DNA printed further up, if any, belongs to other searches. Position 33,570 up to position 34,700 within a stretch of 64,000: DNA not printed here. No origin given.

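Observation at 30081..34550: Redox-stress island ending in an unusual Tpx-PCD fusion, ATGA-coupled to superoxide reductase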

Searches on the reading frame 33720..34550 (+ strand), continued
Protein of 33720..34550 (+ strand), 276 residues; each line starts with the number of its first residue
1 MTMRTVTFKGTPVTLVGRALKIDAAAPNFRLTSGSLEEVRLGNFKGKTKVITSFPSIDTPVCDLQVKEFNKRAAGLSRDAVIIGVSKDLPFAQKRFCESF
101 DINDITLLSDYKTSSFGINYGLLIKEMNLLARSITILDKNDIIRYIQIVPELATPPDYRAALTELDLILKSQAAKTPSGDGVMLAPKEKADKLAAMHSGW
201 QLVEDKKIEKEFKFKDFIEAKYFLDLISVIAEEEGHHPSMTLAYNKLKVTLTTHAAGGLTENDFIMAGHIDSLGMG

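Call 13: find_encoding_contigs(protein=P0091, flank=6000, max_places=2)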
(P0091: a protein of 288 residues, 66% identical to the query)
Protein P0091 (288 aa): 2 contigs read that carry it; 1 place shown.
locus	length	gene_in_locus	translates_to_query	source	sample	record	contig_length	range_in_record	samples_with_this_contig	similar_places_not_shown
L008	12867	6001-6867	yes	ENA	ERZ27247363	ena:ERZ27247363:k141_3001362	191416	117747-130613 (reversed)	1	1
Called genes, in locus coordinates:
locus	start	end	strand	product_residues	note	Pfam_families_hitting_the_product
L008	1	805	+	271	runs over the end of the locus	PF01946:Thi4, PF00890:FAD_binding_2 (faint), PF01266:DAO (faint), PF01494:FAD_binding_3 (weak), PF03486:HI0933_like (weak), PF12831:FAD_oxidored, PF13450:NAD_binding_8 (weak)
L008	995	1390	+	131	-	PF02082:Rrf2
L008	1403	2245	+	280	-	PF00037:Fer4 (faint), PF12837:Fer4_6 (weak), PF12838:Fer4_7 (faint), PF13237:Fer4_10, PF14697:Fer4_21 (weak), PF25160:LdpA_Fe-S-bd (faint), PF13187:Fer4_9 (weak), PF27217:AF_0155, +1 more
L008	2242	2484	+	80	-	-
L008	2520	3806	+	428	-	PF03063:Prismane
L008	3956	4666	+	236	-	PF00970:FAD_binding_6 (weak), PF00175:NAD_binding_1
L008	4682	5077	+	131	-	PF01880:Desulfoferrodox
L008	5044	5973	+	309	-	PF01988:VIT1 (weak)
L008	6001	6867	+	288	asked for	PF00578:AhpC-TSA, PF08534:Redoxin, PF01329:Pterin_4a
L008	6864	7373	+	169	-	PF01965:DJ-1_PfpI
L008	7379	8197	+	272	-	PF04542:Sigma70_r2, PF08281:Sigma70_r4_2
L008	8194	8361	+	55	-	-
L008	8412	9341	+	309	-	PF01545:Cation_efflux, PF16916:ZT_dimer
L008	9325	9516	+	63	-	PF12797:Fer4_2 (weak), PF12837:Fer4_6 (weak), PF13237:Fer4_10 (faint), PF13459:Fer4_15, PF13370:Fer4_13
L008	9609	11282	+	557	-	PF01558:POR, PF02776:TPP_enzyme_N (weak), PF01855:POR_N, PF17147:PFOR_II (weak)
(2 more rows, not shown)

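Call 15: search_protein_representatives(protein=window:33720-34550:+)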
Query: 276 residues. Proteins with E-value up to 0.001 (for the whole library): 9175; up to 1e-10: 2055; up to 1e-30: 150. The best 150 are listed.
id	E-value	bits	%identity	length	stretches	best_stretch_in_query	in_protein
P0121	5.2e-89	314.4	59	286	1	6-273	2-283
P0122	1.1e-88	313.4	57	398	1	5-272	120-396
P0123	1.6e-80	286.6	54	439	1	5-273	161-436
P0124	3.5e-80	285.4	54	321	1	2-273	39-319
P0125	7.4e-72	258.2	42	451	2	5-166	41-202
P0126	9.0e-71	254.6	47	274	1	4-273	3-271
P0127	3.5e-70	252.7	49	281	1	3-273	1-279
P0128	2.2e-69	250.1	47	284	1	4-272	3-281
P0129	3.1e-68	246.3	45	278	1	4-269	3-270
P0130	5.5e-66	238.9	58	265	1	4-202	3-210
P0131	5.2e-64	232.4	45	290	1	4-271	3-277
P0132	3.2e-62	226.6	45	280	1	4-270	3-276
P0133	2.2e-60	220.6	41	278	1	4-273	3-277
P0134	4.0e-60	219.7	58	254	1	4-172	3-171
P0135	6.2e-60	219.1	44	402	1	6-273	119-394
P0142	1.3e-52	195.2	58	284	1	3-166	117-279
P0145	7.4e-50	186.1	37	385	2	5-166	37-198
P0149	1.8e-45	171.7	40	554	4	176-273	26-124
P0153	1.5e-42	162.1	45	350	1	5-163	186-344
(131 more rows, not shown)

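Call 16: search_protein_families(library=pfam, proteins=[P0122, P0123, P0124, P0125, P0135, P0145, P0149, P0142, P0153, P0130], max_evalue=0.001)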
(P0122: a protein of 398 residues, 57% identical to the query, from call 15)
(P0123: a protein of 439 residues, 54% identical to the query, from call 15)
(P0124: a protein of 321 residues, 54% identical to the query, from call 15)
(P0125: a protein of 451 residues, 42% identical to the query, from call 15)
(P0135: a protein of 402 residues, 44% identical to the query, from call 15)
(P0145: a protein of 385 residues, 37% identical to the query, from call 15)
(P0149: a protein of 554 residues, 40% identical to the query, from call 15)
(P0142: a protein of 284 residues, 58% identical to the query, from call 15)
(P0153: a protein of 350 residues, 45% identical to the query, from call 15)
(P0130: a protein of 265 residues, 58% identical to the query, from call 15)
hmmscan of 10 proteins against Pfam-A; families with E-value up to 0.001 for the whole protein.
P0122 (398 aa): 4 families
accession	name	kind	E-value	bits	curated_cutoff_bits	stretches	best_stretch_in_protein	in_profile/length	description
PF01329.24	Pterin_4a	-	2.1e-24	85.9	26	1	308-397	2-91/91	Pterin 4 alpha carbinolamine dehydratase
PF08534.16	Redoxin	-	4.3e-23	82.2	26.6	1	137-277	2-148/148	Redoxin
PF00578.27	AhpC-TSA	-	3.2e-18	66.3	26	1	137-261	1-124/124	AhpC/TSA family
PF00581.25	Rhodanese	-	7.7e-15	55.6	22.2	1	8-102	2-101/102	Rhodanese-like domain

P0123 (439 aa): 4 families
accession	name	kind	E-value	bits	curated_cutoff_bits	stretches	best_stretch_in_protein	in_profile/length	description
PF08534.16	Redoxin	-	9.6e-23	81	26.6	1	180-318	4-148/148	Redoxin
PF01329.24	Pterin_4a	-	8.2e-22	77.6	26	1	347-435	2-90/91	Pterin 4 alpha carbinolamine dehydratase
PF00578.27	AhpC-TSA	-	1.4e-18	67.4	26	1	179-302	2-124/124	AhpC/TSA family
PF02915.23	Rubrerythrin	-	0.00015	22.6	22.8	1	11-144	4-132/137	Rubrerythrin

P0124 (321 aa): 3 families
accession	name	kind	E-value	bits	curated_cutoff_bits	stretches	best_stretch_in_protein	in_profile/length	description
PF01329.24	Pterin_4a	-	9.7e-26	90.2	26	1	229-319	2-91/91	Pterin 4 alpha carbinolamine dehydratase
PF08534.16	Redoxin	-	2.2e-21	76.6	26.6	1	60-199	3-148/148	Redoxin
PF00578.27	AhpC-TSA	-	2.9e-19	69.7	26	1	59-183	1-124/124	AhpC/TSA family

P0125 (451 aa): 2 families
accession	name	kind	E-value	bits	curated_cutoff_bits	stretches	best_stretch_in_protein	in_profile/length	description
PF08534.16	Redoxin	-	5e-39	133.9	26.6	2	58-198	2-148/148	Redoxin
PF00578.27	AhpC-TSA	-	6.3e-35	120.2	26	2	58-181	1-123/124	AhpC/TSA family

P0135 (402 aa): 4 families
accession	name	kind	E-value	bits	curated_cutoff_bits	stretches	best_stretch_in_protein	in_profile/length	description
PF01329.24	Pterin_4a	-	1.1e-24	86.8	26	1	307-393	2-90/91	Pterin 4 alpha carbinolamine dehydratase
PF08534.16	Redoxin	-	3.9e-17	62.9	26.6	1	136-275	3-148/148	Redoxin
PF00578.27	AhpC-TSA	-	8.1e-17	61.8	26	1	136-258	2-123/124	AhpC/TSA family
PF00581.25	Rhodanese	-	2.3e-14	54.1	22.2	1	6-101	1-102/102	Rhodanese-like domain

P0145 (385 aa): 2 families
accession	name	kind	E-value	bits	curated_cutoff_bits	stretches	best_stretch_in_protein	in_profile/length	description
PF08534.16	Redoxin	-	1.9e-32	112.5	26.6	2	53-193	1-147/148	Redoxin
PF00578.27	AhpC-TSA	-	3.2e-30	105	26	2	55-178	2-124/124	AhpC/TSA family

P0149 (554 aa): 1 family
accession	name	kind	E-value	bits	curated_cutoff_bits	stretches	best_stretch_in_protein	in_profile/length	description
PF01329.24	Pterin_4a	-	1.8e-113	371.3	26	4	33-123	2-90/91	Pterin 4 alpha carbinolamine dehydratase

P0142 (284 aa): 3 families
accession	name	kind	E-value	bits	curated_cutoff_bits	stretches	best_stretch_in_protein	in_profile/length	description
PF08534.16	Redoxin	-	3.6e-22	79.2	26.6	1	136-274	2-147/148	Redoxin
PF00578.27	AhpC-TSA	-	4e-21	75.7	26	1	136-259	1-124/124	AhpC/TSA family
PF00581.25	Rhodanese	-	2.8e-14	53.8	22.2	1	10-101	4-101/102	Rhodanese-like domain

P0153 (350 aa): 3 families
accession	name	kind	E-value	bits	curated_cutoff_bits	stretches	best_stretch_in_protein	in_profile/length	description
PF08534.16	Redoxin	-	5.4e-22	78.6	26.6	1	202-343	1-148/148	Redoxin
PF00578.27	AhpC-TSA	-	3.5e-21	75.9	26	1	203-327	1-124/124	AhpC/TSA family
PF10241.14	KxDL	-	0.00059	20.5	27.2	0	100-156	14-70/86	Uncharacterized conserved protein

P0130 (265 aa): 2 families
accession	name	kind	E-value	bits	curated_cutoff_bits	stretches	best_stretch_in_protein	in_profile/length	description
PF08534.16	Redoxin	-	1.4e-20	74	26.6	1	21-161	2-148/148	Redoxin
PF00578.27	AhpC-TSA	-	2.9e-19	69.6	26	1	21-144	1-123/124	AhpC/TSA family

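Call 21: find_related_loci(query=A2, collection=genome_contigs, flank=6000)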
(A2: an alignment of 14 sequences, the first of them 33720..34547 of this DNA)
Query A2 (276 aa) in genome_contigs; peptide patterns used: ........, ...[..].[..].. (x = any residue, [..] = any of these).
600 stretches matched a pattern (row limit reached: there are more); 591 encode a relative of the query (tblastn E <= 1e-3); the best 80 are kept; 80 distinct loci.
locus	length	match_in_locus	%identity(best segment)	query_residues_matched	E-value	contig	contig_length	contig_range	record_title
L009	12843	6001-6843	64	4-274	2e-121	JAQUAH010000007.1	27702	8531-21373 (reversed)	MAG: Candidatus Omnitrophota bacterium isolate STC_8 NODE_3486_length_27702_cov_2.905567_Sandtown_C, whole genome shotgu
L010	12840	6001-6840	64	4-274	2e-121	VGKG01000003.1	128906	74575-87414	MAG: Candidatus Omnitrophota bacterium isolate M_DeepCast_200m_m2_189 M_DeepCast_200m_m2_189_Ga0194113_10000038, whole g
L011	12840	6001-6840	65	3-273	2e-120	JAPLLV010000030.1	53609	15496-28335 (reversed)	MAG: Candidatus Omnitrophota bacterium isolate LacPavin_0920_WC90_MAG_47_10 LacPavin_0920_WC90_scaffold_1319622, whole g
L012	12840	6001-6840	63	4-274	3e-119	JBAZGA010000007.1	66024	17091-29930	MAG: Candidatus Omnitrophota bacterium isolate SO_2017_LW3_33 NODE_861_length_66024_cov_1.325645_LW162_2017, whole genom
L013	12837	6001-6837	63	5-274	3e-118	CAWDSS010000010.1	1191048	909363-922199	MAG: Candidatus Omnitrophota bacterium isolate MFD03726.bin.2.139 genome assembly, contig: contig_50884, whole genome sh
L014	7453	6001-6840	61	4-274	1e-116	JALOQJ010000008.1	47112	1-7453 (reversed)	MAG: Candidatus Omnitrophota bacterium isolate Prado152 scaffold_990, whole genome shotgun sequence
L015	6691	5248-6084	62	4-273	2e-116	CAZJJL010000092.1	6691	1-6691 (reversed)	MAG TPA_asm: uncultured Planctomycetales bacterium isolate SRP278252_co1_68 genome assembly, contig: NODE_21947_length_6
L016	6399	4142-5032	59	3-274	9e-117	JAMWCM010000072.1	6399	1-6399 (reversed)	MAG: Candidatus Omnitrophota bacterium isolate QZM4_1.bins.105.Tibet NODE_37212_length_6399_cov_3.377392, whole genome s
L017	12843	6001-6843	60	2-273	2e-116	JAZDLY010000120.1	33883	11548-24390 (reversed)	MAG: Candidatus Omnitrophota bacterium isolate MEGAHIT-group-0.624 k141_6932270, whole genome shotgun sequence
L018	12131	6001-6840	61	3-273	1e-115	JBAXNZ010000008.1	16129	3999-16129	MAG: bacterium isolate ELA492 MAG492_8, whole genome shotgun sequence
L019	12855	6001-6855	62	1-274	1e-115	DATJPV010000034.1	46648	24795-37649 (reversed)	MAG TPA_asm: Patescibacteria group bacterium isolate SMAG_U14922 k141_861645, whole genome shotgun sequence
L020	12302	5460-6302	62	3-274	2e-115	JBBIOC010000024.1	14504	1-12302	MAG: Candidatus Omnitrophota bacterium isolate RVF170221_bin_270 NODE_491_length_14504_cov_3.884490, whole genome shotgu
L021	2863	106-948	62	2-273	2e-119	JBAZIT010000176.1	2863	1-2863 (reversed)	MAG: Candidatus Omnitrophota bacterium isolate SO_2017_LW4_101 scaffold_74347_c1_LW137-91_2017, whole genome shotgun seq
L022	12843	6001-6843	61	2-273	5e-115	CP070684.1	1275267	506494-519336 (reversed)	MAG: Candidatus Omnitrophota bacterium isolate bin66 chromosome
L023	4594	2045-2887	62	4-273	1e-115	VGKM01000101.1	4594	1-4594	MAG: Candidatus Omnitrophota bacterium isolate K_DeepCast_150m_m1_084 K_DeepCast_150m_m1_084_Ga0194126_10040378, whole g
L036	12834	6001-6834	56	3-272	4e-107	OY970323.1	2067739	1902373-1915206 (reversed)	MAG: uncultured bacterium isolate MFD01231.bin.1.10 genome assembly, chromosome: 1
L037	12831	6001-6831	63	6-273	1e-106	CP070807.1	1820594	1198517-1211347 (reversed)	MAG: Candidatus Omnitrophota bacterium isolate bin1292 chromosome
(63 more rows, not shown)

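Call 35: predict_structure(alignment_id=A3)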
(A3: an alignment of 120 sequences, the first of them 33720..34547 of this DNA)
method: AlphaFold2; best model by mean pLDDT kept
length: 276 residues; sequences in the alignment: 120
mean_pLDDT: 81.4   pTM: 0.68
mean pLDDT of the five models: 81.4, 80.6, 80.3, 80.2, 78.3
residues with pLDDT >= 90: 102; 70-90: 127; 50-70: 30; < 50: 17
segments of 3 or more residues with pLDDT < 50: 173-185
pLDDT, mean of each block of 10 residues (from residue 1): 74 88 90 92 93 84 73 74 92 84 88 88 91 94 94 89 88 40 46 62 85 87 84 83 93 74 81 61
secondary structure, 60 per line:
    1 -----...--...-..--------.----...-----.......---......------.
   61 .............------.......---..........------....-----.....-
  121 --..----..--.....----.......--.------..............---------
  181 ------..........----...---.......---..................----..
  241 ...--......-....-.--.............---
elements in order: E6-8 E11-13 E30-32 E38-40 H41-44 E48-53 H60-73 E80-86 H90-99 E106-109 H115-119 E133-137 E142-148 H158-171 H187-196 E201-203 E207-213 H217-234 E239-243 E246-251 H261-273

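Call 36: search_solved_structures(query=window:33720-34547:+, max_evalue=0.00001, show_alignments=0)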
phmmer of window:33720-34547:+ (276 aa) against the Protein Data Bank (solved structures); distinct sequences matched with E-value up to 0.00001: 47.
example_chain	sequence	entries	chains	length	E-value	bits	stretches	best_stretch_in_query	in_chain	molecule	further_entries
2jsy_A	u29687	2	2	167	2.3e-39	138.5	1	4-162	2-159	Probable thiol peroxidase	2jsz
1psq_A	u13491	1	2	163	1.2e-37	132.9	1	6-163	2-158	probable thiol peroxidase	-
3p7x_A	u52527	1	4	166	1.8e-36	129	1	3-163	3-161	Probable thiol peroxidase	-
2yzh_A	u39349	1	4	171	2.4e-36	128.7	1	3-164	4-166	Probable thiol peroxidase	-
8zwt_A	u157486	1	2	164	3.3e-36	128.2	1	4-163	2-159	Thiol peroxidase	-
1qxh_A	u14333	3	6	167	1.5e-33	119.4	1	4-165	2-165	Thiol peroxidase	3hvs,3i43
3hvx_A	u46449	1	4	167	1.6e-32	116.1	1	4-165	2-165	Thiol peroxidase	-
3hvv_A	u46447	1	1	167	3.9e-32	114.8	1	4-165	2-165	Thiol peroxidase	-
4af2_A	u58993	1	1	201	4.1e-32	114.8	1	4-165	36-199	THIOL PEROXIDASE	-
2xpd_A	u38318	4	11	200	8.3e-32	113.8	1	4-165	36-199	THIOL PEROXIDASE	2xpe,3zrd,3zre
1xvq_A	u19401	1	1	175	1e-31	113.5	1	4-166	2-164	thiol peroxidase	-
8xvw_A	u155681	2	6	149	1.1e-31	113.3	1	25-163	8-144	Thiol peroxidase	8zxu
6udg_A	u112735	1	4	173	1.6e-31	112.9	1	3-165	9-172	Thiol peroxidase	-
2yjh_A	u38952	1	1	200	2.1e-30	109.2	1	4-165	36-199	THIOL PEROXIDASE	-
1y25_A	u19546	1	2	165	5.4e-30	107.8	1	6-165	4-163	Probable thiol peroxidase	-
3jst_A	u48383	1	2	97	4.7e-13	52.3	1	188-272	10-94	Putative pterin-4-alpha-carbinolamine dehydratase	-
1dch_A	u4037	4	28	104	4e-12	49.3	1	187-273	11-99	DCOH (DIMERIZATION COFACTOR OF HNF-1) | DCOH | DIMERIZATION COFACTOR OF HEPATOCYTE NUCLEAR FACTOR 1-ALPHA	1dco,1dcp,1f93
2ebb_A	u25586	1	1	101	2.5e-11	46.7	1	187-272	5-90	Pterin-4-alpha-carbinolamine dehydratase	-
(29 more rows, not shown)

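Call 52: list_cluster_members(proteins=[P0001, P0004, P0122])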
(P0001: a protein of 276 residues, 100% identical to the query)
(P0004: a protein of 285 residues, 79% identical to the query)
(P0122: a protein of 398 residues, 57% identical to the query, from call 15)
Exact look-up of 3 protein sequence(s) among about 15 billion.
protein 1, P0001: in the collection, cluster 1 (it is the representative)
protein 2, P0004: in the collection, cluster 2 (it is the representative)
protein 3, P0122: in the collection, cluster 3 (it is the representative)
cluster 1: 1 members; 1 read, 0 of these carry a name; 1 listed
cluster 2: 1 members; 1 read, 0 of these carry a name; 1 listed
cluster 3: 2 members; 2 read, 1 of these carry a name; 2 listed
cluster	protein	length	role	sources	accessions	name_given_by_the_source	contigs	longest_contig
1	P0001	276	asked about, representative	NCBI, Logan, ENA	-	-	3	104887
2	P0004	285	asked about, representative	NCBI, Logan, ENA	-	-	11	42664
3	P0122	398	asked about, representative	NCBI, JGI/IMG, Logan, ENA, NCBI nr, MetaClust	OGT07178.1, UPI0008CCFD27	MAG: lipid hydroperoxide peroxidase [Gammaproteobacteria bacterium GWF2_41_13] | status=active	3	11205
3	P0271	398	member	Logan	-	-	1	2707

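Call 70: fold_search(model_id=the predicted structure, library=pdb)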
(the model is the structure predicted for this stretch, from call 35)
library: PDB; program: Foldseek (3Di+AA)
matches with E <= 10: 1356; with E <= 0.001: 697
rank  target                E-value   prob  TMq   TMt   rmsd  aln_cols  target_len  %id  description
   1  3p7x_B                5.8e-20  1.00  0.58  0.97   1.0       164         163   40  Crystal structure of an atypical two-cysteine peroxiredoxin (SAOUHSC_01822) from Staphylococcus aureus NCTC8325 (released 2011-10-19)
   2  2yzh_A                1.8e-19  1.00  0.56  0.90   1.8       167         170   41  Crystal structure of peroxiredoxin-like protein from Aquifex aeolicus (released 2007-11-06)
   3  3p7x_A                3.1e-19  1.00  0.57  0.94   1.8       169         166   40  Crystal structure of an atypical two-cysteine peroxiredoxin (SAOUHSC_01822) from Staphylococcus aureus NCTC8325 (released 2011-10-19)
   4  2yzh_D                3.5e-19  1.00  0.56  0.90   1.8       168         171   41  Crystal structure of peroxiredoxin-like protein from Aquifex aeolicus (released 2007-11-06)
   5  9f5v_A                4.2e-19  1.00  0.56  0.92   1.6       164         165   37  Crystal structure of thiol peroxidase from Helicobacter pylori (HpTx, reduced) (released 2025-05-14)
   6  1psq_A                7.2e-19  1.00  0.57  0.95   1.2       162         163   42  Structure of a probable thiol peroxidase from Streptococcus pneumoniae (released 2003-07-08)
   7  3hvv                  7.2e-19  1.00  0.55  0.90   1.4       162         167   40  Escherichia coli Thiol peroxidase (Tpx) peroxidatic cysteine to serine mutant (C61S) (released 2009-10-20)
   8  9f5v_B                1.5e-18  1.00  0.55  0.91   1.6       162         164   37  Crystal structure of thiol peroxidase from Helicobacter pylori (HpTx, reduced) (released 2025-05-14)
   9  2yjh                  1.8e-18  1.00  0.55  0.91   1.2       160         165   39  Thiol Peroxidase from Yersinia Psuedotuberculosis, inactive mutant C61S (released 2012-03-14)
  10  2xpd_F                2.0e-18  1.00  0.56  0.92   1.5       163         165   39  Reduced Thiol peroxidase (Tpx) from yersinia Pseudotuberculosis (released 2011-06-29)
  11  4af2                  2.5e-18  1.00  0.56  0.87   1.4       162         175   40  C61S mutant of thiol peroxidase form E. coli. (released 2012-05-02)
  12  2xpd_C                5.4e-18  1.00  0.56  0.90   1.5       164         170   40  Reduced Thiol peroxidase (Tpx) from yersinia Pseudotuberculosis (released 2011-06-29)
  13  2xpd_A                8.3e-18  1.00  0.56  0.92   1.5       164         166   40  Reduced Thiol peroxidase (Tpx) from yersinia Pseudotuberculosis (released 2011-06-29)
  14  2xpd_B                1.1e-17  1.00  0.56  0.92   1.5       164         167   40  Reduced Thiol peroxidase (Tpx) from yersinia Pseudotuberculosis (released 2011-06-29)
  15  1y25_A                1.1e-17  1.00  0.55  0.91   1.7       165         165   38  structure of mycobacterial thiol peroxidase Tpx (released 2005-11-20)
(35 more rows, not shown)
